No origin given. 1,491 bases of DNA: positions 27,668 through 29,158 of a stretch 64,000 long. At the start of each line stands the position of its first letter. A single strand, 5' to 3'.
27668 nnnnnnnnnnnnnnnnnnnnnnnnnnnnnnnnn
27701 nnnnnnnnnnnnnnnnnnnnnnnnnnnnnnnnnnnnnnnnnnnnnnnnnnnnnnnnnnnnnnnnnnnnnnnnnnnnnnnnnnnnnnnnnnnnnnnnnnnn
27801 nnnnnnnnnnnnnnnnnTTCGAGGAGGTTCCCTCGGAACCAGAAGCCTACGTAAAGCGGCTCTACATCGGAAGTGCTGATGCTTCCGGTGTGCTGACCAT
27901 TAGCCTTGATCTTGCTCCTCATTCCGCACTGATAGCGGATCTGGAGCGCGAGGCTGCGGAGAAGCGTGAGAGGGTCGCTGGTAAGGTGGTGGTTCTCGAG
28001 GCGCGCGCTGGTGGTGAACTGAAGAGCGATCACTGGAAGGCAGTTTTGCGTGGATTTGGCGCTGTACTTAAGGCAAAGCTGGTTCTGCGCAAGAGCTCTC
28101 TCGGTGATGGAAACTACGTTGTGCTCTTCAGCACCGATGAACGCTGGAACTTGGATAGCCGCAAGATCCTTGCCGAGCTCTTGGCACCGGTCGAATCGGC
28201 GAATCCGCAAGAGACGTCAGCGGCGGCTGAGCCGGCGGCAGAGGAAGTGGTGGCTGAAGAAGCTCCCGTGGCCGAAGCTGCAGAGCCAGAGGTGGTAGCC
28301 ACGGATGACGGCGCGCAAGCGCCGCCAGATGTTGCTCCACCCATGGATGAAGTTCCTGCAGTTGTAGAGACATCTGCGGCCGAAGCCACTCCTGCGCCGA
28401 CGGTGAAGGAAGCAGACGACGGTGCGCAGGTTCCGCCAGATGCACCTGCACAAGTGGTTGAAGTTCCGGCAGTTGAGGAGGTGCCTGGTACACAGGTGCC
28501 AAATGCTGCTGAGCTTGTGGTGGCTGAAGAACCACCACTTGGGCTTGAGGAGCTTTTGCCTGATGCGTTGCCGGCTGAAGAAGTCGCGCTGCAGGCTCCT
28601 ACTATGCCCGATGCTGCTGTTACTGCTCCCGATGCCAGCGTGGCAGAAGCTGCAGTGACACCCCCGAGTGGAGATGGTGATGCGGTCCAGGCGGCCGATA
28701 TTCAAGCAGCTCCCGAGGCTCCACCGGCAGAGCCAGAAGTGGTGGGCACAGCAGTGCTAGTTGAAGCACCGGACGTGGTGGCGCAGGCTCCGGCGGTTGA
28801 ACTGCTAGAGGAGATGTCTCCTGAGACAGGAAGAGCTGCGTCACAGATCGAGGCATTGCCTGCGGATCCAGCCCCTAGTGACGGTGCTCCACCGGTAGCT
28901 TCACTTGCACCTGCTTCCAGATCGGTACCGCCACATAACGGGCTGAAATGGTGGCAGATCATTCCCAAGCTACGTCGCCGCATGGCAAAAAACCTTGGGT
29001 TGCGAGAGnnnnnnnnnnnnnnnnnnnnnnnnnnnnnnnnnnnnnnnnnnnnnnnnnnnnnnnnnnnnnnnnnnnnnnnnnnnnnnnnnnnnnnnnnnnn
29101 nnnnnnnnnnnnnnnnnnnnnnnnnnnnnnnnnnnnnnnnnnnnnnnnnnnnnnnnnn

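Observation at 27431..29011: Compositional island: one visibly GC-rich gene encoding an acidic Pro/Ala/Glu repeat protein, behind a 500-bp AT-rich gap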

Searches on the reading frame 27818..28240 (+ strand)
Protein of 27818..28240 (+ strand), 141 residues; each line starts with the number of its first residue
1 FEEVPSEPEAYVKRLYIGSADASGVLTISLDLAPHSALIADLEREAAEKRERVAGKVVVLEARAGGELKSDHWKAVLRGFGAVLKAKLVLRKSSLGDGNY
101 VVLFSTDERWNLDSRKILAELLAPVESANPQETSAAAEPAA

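Call 47: predict_structure(protein=window:27818-28225:+)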
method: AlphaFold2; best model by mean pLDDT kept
length: 136 residues; sequences in the alignment: 1
mean_pLDDT: 61.7   pTM: 0.54
mean pLDDT of the five models: 61.7, 57.0, 45.3, 41.4, 38.1
residues with pLDDT >= 90: 0; 70-90: 40; 50-70: 75; < 50: 21
segments of 3 or more residues with pLDDT < 50: 1-3, 125-136
pLDDT, mean of each block of 10 residues (from residue 1): 48 67 72 59 74 73 63 72 67 54 54 61 48 44
secondary structure, 60 per line:
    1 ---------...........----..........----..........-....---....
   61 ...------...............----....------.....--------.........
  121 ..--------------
elements in order: E10-20 E25-34 H39-48 H50-53 E57-63 H70-84 E89-92 E99-103 H112-122

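Call 61: fold_search(model_id=the predicted structure, library=pdb)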
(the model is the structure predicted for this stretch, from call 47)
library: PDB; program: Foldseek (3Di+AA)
matches with E <= 10: 632; with E <= 0.001: 0
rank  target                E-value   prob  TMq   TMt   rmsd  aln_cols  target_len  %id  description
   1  6x2d_A                1.3e-02  0.98  0.41  0.48   4.6       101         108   12  Crystal Structure of DNase I Domain of Ribonuclease E from Vibrio cholerae (released 2020-06-10)
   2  6x2d_B                1.3e-02  0.98  0.40  0.48   4.7       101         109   13  Crystal Structure of DNase I Domain of Ribonuclease E from Vibrio cholerae (released 2020-06-10)
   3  8b0j_L                1.6e-02  0.96  0.39  0.14   5.5       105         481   13  CryoEM structure of bacterial RNaseE.RapZ.GlmZ complex central to the control of cell envelope biogenesis (released 2022-10-05)
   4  1tig                  4.9e-02  0.77  0.35  0.48   4.6        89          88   19  TRANSLATION INITIATION FACTOR 3 C-TERMINAL DOMAIN (released 1995-12-07)
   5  2c0b_L                4.9e-02  0.47  0.30  0.12   9.2       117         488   12  Catalytic domain of E. coli RNase E in complex with 13-mer RNA (released 2005-10-14)
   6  2vmk_B                5.2e-02  0.80  0.37  0.14   6.4       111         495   12  Crystal Structure of E. coli RNase E Apoprotein - Catalytic Domain (released 2008-07-22)
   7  2bx2_L                5.9e-02  0.87  0.39  0.14   4.8       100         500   13  Catalytic domain of E. coli RNase E (released 2005-10-14)
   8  8b0j_N                6.3e-02  0.80  0.37  0.17   5.3       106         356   13  CryoEM structure of bacterial RNaseE.RapZ.GlmZ complex central to the control of cell envelope biogenesis (released 2022-10-05)
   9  6g63_N                6.7e-02  0.84  0.38  0.13   5.1       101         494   12  RNase E in complex with sRNA RrpA (released 2018-10-03)
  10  9ysf                  1.2e-01  0.28  0.30  0.19  10.2       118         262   13  Crystal structure of EEPD1 EEP domain dimer with Mg(II) (released 2026-03-18)
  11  2vrt_B                1.3e-01  0.75  0.39  0.16   4.8       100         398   12  Crystal Structure of E. coli RNase E possessing M1 RNA fragments - Catalytic Domain (released 2008-07-22)
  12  2v0r_A                1.7e-01  0.20  0.28  0.18  12.4       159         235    6  crystal structure of a hairpin exchange variant (LTx) of the targeting LINE-1 retrotransposon endonuclease (released 2007-07-17)
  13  7ls2_t                1.7e-01  0.11  0.21  0.19   9.4       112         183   15  80S ribosome from mouse bound to eEF2 (Class I) (released 2021-11-03)
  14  1y0z_B                2.2e-01  0.25  0.27  0.14   8.4       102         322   10  X-ray structure of gene product from Arabidopsis thaliana At3g21360 (released 2004-11-30)
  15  7qix_H                2.5e-01  0.14  0.23  0.18   9.5       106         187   12  Specific features and methylation sites of a plant ribosome. 40S body ribosomal subunit. (released 2022-06-15)
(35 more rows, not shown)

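Call 75: search_protein_families(library=pfam, proteins=[window:27818-28240:+], max_evalue=10)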
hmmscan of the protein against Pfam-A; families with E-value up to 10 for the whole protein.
window:27818-28240:+ (141 aa): 0 families

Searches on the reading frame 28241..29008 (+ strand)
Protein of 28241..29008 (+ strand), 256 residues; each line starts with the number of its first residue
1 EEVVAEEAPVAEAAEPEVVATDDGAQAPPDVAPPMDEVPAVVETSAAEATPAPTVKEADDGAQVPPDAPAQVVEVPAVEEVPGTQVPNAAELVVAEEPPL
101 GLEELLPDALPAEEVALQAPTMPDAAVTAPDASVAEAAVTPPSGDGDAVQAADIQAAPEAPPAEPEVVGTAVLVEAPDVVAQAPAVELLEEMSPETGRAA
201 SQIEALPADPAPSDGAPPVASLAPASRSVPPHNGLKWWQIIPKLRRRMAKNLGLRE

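Call 44: search_protein_families(library=pfam, proteins=[window:28241-29008:+], max_evalue=1)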
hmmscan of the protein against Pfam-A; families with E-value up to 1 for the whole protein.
window:28241-29008:+ (256 aa): 0 families

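Call 70: find_related_loci(query=window:28241-29008:+, collection=metagenome_contigs, flank=5000)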
Query window:28241-29008:+ (256 aa) in metagenome_contigs; peptide patterns used: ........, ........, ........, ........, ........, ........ (x = any residue, [..] = any of these).
355 stretches matched a pattern, but none encodes a relative of the query by tblastn (E <= 1e-3).
